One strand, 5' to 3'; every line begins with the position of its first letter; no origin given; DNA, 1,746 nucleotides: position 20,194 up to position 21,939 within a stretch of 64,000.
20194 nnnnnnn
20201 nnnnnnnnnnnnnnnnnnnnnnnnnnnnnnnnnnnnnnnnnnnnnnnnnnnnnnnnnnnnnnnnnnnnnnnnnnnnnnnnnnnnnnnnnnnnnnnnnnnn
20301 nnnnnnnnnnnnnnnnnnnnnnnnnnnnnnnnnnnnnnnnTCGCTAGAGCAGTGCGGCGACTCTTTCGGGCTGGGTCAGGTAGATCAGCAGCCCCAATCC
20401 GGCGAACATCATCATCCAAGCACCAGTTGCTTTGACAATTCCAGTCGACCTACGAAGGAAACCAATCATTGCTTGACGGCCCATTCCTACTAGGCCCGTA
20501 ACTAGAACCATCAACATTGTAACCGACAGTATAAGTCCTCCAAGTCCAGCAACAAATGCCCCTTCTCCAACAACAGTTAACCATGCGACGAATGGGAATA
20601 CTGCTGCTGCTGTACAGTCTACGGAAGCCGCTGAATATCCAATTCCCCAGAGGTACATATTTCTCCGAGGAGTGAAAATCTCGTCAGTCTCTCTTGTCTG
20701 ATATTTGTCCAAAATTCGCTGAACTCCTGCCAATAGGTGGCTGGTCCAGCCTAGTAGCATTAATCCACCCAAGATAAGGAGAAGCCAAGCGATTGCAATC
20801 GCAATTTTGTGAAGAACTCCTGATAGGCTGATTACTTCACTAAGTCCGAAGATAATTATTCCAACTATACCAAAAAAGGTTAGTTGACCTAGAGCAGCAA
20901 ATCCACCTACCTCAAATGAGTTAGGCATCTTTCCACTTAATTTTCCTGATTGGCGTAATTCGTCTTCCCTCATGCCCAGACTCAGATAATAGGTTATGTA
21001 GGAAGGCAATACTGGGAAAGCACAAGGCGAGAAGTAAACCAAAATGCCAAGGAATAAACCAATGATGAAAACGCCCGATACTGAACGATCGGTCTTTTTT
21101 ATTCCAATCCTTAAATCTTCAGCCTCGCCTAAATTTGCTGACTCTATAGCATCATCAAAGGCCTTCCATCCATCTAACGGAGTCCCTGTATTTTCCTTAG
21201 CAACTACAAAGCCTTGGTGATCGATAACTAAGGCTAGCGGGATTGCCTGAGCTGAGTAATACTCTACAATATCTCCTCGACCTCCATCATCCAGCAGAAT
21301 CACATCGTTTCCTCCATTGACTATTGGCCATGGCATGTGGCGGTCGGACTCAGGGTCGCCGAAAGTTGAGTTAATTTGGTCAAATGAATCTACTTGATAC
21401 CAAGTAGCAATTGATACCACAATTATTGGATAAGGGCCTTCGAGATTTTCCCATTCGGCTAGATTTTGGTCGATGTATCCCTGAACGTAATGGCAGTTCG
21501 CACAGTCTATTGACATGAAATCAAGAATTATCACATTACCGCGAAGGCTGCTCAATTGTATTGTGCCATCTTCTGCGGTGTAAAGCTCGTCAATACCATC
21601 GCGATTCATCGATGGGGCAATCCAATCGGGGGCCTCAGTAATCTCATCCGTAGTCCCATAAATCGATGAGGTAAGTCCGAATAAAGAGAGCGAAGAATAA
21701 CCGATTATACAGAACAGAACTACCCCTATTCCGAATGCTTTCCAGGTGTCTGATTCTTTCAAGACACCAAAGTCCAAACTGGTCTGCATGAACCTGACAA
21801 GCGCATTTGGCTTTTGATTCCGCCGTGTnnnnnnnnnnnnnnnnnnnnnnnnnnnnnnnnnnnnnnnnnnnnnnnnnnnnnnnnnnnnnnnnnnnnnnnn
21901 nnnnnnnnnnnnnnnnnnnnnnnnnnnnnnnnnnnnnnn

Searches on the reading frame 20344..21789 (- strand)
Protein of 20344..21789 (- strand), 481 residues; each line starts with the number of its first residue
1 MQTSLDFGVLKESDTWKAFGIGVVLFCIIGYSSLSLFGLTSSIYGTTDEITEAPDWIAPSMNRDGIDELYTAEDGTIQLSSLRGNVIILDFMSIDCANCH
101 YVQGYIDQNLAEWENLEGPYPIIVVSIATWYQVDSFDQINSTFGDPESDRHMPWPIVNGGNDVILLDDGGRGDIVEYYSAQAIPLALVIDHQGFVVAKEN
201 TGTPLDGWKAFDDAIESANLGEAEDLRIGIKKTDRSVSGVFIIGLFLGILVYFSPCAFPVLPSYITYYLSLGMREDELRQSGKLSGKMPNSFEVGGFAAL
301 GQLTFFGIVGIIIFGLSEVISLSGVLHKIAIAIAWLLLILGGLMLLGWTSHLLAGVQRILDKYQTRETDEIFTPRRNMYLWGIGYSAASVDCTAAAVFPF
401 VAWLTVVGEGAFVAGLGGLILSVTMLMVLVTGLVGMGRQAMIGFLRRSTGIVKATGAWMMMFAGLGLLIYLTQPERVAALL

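Call 11: search_protein_families(library=pfam, proteins=[window:20344-21789:-], max_evalue=0.001)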
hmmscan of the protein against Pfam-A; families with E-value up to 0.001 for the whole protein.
window:20344-21789:- (481 aa): 0 families

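Call 48: search_protein_families(library=pfam, proteins=[window:20344-21789:-], max_evalue=0.01)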
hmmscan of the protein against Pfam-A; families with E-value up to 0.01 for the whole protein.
window:20344-21789:- (481 aa): 1 family
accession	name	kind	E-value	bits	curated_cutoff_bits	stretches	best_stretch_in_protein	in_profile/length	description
PF00578.27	AhpC-TSA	-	0.0078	16.6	26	0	59-196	11-122/124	AhpC/TSA family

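Call 71: search_protein_families(library=ncbifam, proteins=[window:20344-21789:-], max_evalue=0.01)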
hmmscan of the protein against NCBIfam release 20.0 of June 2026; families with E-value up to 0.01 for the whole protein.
window:20344-21789:- (481 aa): 0 families
